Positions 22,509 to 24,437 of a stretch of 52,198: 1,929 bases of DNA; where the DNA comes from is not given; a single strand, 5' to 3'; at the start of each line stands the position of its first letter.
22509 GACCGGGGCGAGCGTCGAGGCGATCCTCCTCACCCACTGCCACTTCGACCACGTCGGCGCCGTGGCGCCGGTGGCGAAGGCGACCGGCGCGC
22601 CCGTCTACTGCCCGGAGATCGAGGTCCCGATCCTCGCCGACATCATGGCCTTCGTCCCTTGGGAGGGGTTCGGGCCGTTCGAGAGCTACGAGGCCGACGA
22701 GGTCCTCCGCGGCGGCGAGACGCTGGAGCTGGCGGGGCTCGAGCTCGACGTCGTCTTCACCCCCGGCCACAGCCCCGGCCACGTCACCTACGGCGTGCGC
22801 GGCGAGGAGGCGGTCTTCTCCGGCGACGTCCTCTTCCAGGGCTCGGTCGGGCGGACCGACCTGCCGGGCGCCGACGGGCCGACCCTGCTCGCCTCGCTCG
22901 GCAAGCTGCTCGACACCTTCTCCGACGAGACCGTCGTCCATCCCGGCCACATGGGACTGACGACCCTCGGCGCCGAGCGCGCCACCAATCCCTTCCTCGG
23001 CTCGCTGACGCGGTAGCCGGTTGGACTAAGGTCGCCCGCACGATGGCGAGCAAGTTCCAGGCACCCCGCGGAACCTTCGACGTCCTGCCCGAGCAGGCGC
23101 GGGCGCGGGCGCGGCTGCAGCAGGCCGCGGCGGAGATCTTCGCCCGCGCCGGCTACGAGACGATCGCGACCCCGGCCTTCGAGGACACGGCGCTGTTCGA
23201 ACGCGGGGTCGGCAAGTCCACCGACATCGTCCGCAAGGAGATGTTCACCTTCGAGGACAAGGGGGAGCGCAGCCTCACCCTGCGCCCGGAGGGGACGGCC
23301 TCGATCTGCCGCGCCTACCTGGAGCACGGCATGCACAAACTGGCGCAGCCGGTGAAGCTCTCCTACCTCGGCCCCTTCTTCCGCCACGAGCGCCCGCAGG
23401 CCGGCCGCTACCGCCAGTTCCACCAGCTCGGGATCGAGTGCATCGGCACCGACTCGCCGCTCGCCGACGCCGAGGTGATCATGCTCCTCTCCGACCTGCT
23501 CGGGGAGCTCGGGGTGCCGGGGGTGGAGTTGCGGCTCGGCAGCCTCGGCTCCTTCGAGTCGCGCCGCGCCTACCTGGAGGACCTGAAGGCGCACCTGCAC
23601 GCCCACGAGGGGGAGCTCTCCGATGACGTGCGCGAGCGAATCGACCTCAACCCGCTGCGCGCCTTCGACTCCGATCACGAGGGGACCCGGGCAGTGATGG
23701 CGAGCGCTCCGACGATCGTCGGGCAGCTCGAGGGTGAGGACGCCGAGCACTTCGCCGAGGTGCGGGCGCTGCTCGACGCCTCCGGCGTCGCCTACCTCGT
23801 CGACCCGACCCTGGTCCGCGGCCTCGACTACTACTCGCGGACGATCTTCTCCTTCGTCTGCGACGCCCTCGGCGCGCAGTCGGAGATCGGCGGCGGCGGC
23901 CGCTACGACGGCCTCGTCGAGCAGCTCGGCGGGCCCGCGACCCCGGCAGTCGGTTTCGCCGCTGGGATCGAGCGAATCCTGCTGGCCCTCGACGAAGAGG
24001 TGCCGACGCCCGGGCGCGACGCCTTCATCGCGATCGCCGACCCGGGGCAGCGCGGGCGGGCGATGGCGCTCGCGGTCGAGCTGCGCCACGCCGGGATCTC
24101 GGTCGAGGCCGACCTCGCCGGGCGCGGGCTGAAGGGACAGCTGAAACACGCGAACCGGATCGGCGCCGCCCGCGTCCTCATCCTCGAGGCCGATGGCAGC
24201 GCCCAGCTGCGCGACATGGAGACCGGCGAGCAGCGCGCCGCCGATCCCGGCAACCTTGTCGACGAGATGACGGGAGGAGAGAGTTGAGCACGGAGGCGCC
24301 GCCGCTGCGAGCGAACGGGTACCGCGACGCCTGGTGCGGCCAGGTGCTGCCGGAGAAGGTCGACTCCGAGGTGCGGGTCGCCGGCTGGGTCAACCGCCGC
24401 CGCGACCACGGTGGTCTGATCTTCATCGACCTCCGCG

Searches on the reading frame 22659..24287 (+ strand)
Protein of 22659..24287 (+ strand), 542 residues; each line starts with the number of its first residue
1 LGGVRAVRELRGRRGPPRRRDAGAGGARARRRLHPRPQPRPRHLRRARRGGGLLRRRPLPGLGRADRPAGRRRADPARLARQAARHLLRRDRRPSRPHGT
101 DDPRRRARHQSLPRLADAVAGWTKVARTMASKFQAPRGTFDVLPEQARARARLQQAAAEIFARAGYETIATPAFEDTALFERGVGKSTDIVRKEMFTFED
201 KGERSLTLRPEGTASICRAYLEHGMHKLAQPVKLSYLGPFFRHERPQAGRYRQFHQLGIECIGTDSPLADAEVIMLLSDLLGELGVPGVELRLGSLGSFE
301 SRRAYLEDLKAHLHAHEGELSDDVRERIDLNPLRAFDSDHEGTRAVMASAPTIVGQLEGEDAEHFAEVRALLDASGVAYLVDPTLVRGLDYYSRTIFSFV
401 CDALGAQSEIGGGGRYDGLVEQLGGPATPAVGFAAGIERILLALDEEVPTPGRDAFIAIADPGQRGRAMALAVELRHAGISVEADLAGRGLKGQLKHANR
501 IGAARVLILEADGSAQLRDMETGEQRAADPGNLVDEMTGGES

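Call 18: search_protein_families(library=pfam, proteins=[window:22659-24287:+], max_evalue=0.001)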
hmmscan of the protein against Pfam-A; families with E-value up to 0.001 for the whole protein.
window:22659-24287:+ (542 aa): 4 families
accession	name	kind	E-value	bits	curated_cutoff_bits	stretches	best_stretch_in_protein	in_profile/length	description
PF13393.11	tRNA-synt_His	-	1.6e-53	182.4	25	1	138-440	1-308/308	Histidyl-tRNA synthetase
PF00587.30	tRNA-synt_2b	-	5.1e-19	69.5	29.3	1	196-446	1-177/179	tRNA synthetase class II core domain (G, H, P, S and T)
PF03129.25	HGTP_anticodon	-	2.8e-06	27.8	21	1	465-537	15-91/94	Anticodon binding domain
PF01409.25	tRNA-synt_2d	-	4.7e-05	23.4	19.8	1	151-292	20-161/246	tRNA synthetases class II core domain (F)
